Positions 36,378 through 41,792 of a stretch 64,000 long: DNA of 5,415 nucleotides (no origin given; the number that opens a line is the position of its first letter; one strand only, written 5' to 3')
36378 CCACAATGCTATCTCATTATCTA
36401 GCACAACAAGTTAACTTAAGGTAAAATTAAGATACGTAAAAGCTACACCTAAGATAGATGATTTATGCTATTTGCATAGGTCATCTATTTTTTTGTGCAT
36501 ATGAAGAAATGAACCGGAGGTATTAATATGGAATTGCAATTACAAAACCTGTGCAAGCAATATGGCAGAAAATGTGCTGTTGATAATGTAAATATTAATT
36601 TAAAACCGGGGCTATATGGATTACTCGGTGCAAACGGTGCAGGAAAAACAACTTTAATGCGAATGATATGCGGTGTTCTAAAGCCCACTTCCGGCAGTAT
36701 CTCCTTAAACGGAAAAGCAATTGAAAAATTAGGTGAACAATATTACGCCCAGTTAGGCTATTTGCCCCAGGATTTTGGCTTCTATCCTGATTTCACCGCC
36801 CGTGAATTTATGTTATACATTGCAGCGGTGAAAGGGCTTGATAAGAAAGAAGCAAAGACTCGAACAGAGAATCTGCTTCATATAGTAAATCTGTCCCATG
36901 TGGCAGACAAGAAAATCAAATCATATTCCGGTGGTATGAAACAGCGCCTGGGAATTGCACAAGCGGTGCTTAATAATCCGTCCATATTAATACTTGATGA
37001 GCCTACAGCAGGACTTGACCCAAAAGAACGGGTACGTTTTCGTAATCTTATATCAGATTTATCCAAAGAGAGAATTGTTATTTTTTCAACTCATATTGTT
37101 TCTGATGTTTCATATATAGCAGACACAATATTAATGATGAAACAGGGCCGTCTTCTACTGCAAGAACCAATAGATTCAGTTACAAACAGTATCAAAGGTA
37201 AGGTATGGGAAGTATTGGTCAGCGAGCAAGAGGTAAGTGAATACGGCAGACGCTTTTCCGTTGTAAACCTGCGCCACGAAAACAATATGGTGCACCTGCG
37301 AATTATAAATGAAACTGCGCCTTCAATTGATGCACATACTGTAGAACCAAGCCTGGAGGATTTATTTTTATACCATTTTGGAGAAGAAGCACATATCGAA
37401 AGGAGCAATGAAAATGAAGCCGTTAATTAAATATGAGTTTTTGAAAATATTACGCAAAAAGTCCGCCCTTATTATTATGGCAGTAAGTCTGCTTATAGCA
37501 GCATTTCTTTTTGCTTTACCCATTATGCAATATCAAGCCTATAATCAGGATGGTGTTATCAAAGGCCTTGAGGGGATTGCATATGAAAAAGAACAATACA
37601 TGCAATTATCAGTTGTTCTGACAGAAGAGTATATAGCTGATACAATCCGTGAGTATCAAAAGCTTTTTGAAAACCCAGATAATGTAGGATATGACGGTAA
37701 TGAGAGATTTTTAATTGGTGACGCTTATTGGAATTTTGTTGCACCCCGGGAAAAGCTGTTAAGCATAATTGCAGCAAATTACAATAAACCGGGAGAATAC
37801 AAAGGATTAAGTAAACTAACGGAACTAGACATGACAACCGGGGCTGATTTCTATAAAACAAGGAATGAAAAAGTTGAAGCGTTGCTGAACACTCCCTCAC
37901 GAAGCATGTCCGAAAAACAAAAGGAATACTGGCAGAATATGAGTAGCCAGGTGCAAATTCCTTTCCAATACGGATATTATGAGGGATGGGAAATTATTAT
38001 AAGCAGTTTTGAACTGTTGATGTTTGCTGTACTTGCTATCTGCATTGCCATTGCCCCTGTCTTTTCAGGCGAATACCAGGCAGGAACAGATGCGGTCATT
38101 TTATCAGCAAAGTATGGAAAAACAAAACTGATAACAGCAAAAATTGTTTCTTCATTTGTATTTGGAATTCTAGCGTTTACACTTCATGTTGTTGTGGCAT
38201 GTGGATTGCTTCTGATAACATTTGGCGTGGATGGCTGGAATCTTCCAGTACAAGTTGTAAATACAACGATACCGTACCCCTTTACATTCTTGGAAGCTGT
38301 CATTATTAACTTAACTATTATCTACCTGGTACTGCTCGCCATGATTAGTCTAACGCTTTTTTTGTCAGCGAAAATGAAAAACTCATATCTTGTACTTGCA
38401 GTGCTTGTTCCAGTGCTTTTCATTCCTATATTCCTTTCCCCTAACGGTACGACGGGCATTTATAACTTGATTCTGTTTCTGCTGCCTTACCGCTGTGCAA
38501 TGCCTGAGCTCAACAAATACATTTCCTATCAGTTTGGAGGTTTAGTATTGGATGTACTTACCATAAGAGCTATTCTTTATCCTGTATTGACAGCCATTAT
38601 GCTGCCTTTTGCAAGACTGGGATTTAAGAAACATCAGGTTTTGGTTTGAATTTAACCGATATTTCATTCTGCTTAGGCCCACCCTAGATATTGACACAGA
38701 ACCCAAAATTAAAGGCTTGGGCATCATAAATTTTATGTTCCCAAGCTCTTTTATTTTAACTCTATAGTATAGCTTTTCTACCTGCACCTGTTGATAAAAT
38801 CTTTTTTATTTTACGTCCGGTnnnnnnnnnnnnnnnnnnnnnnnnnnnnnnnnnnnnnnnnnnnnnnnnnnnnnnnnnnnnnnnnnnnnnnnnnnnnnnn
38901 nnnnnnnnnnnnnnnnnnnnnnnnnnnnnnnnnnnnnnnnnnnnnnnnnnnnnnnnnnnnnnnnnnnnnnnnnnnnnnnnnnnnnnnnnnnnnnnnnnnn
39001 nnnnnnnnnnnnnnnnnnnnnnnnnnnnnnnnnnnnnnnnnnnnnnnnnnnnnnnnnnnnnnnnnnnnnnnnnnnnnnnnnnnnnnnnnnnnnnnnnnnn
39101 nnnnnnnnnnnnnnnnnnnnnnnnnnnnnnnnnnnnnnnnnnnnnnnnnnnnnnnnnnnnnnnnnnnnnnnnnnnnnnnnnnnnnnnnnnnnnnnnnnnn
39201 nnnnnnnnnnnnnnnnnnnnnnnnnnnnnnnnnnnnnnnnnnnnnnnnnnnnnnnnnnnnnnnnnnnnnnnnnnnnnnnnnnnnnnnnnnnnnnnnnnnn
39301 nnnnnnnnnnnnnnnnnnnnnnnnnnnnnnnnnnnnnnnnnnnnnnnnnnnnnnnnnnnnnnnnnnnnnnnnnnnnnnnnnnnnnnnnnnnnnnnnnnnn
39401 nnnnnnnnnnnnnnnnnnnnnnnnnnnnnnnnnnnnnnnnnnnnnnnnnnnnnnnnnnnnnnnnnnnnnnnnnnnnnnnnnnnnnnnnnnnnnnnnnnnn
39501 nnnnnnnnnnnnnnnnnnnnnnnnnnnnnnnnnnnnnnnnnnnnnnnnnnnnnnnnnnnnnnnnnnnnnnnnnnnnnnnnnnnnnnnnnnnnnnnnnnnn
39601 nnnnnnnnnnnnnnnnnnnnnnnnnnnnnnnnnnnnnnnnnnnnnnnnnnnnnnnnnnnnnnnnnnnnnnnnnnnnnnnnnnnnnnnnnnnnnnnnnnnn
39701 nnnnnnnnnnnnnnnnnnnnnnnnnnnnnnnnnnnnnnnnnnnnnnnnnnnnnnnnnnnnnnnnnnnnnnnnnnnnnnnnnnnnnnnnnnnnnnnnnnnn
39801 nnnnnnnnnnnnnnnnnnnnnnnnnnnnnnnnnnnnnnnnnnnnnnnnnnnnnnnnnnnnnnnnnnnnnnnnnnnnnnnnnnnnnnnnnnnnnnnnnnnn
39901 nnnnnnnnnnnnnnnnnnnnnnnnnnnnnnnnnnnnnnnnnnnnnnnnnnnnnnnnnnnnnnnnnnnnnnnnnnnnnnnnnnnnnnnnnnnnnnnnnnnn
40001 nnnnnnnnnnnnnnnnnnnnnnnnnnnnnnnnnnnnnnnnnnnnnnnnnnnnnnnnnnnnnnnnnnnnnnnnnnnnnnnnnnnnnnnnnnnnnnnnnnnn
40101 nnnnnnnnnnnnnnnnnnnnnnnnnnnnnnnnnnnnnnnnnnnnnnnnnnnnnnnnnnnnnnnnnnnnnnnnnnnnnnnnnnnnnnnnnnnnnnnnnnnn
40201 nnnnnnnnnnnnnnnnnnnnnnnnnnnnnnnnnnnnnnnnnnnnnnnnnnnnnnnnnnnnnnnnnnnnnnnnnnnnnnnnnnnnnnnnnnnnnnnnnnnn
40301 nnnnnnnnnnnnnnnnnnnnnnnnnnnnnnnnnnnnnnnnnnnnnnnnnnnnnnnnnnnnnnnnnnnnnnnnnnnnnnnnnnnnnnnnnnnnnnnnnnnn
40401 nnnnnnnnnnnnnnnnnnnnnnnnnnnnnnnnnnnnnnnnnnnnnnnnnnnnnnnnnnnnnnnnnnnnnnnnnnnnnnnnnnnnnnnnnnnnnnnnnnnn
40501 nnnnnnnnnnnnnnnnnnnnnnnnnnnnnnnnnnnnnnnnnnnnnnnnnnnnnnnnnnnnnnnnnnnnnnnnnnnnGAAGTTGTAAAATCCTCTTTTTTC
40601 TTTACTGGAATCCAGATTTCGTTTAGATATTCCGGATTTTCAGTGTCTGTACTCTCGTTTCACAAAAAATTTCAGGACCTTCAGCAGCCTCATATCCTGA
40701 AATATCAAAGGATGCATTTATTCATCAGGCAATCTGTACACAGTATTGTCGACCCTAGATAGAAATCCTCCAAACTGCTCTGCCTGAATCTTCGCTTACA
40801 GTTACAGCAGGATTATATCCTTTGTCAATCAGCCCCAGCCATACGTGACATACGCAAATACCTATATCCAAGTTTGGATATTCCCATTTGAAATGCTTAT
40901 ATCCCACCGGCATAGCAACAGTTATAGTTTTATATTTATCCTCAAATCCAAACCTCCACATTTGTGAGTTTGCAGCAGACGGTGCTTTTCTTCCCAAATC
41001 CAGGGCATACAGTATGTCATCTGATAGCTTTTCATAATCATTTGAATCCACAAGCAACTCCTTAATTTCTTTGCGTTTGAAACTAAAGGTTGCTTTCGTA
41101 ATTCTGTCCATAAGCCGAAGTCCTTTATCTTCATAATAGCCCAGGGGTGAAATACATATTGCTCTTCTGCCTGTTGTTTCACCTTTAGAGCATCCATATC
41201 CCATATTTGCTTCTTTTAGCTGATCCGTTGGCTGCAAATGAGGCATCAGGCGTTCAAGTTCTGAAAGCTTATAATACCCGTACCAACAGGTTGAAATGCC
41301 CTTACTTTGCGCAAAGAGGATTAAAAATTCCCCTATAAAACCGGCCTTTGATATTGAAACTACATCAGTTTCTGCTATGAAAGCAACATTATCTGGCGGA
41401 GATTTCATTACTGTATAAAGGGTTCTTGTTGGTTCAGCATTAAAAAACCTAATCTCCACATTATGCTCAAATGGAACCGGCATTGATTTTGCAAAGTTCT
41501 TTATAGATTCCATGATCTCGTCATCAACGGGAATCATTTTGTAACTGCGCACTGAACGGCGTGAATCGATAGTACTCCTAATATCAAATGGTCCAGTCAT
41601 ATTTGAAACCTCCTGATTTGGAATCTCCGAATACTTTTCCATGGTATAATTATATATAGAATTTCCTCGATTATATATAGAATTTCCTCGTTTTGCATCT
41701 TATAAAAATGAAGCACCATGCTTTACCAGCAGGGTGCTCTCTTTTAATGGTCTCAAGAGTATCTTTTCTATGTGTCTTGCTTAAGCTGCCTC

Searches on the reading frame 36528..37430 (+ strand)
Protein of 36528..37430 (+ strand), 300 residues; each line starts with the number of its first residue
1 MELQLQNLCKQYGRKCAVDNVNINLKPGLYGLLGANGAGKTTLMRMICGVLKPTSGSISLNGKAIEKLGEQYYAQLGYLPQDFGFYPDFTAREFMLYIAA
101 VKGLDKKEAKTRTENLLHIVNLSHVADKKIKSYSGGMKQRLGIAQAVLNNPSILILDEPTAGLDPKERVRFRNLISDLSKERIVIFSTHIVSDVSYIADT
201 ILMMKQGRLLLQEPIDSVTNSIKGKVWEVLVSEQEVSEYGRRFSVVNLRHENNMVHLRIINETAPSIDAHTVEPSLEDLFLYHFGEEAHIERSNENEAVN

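Call 9: search_protein_families(library=pfam, proteins=[window:36528-37430:+], max_evalue=0.001)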
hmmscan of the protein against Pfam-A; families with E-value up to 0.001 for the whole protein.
window:36528-37430:+ (300 aa): 5 families
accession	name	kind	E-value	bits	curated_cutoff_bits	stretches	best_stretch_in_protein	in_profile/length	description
PF00005.33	ABC_tran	-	1.6e-34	119.9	25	1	19-161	2-137/137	ABC transporter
PF13304.12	AAA_21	-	1.1e-10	42.5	27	1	133-189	238-298/304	AAA domain, putative AbiEii toxin, Type IV TA system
PF13476.12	AAA_23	-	1.7e-06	29.2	27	1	3-53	2-45/201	AAA domain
PF02463.25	SMC_N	-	1e-05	25.5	40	0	18-52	15-49/220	RecF/RecN/SMC N terminal domain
PF13175.12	AAA_15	-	7.3e-05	23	32.1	0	19-53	15-49/374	AAA ATPase domain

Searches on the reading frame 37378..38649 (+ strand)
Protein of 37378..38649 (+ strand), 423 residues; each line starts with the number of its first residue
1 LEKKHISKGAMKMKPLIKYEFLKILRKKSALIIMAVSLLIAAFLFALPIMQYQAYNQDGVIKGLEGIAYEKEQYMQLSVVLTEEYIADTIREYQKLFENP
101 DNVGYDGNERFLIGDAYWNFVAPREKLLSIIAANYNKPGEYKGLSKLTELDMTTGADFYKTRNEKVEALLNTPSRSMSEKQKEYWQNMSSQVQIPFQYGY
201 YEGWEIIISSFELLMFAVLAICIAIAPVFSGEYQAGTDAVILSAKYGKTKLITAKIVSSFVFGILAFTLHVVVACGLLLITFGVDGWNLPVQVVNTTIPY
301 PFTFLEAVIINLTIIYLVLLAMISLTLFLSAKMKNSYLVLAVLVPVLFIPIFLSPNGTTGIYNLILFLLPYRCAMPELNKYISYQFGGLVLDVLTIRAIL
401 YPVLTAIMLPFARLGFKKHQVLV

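Call 9: search_protein_families(library=pfam, proteins=[window:37378-38649:+], max_evalue=0.001)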
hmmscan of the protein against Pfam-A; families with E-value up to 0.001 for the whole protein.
window:37378-38649:+ (423 aa): 1 family
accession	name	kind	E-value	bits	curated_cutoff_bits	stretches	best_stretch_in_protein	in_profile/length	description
PF12679.13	ABC2_membrane_2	-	7.7e-12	45.5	27.2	1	16-361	3-206/283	ABC-2 family transporter protein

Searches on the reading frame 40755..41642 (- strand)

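Call 7: search_protein_families(library=padloc, proteins=[window:40755-41642:-], max_evalue=0.01)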
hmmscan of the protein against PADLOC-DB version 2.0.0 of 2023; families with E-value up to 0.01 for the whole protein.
window:40755-41642:- (295 aa): 0 families

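Call 9: search_protein_families(library=pfam, proteins=[window:40755-41642:-], max_evalue=0.001)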
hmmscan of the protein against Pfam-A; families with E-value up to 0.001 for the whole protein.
window:40755-41642:- (295 aa): 2 families
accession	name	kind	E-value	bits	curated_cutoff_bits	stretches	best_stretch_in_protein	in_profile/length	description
PF14512.11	TM1586_NiRdase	-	4.2e-31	108.7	27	2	21-123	2-107/215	Putative TM nitroreductase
PF00881.29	Nitroreductase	-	5e-11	43.5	23.5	0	25-62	1-36/167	Nitroreductase family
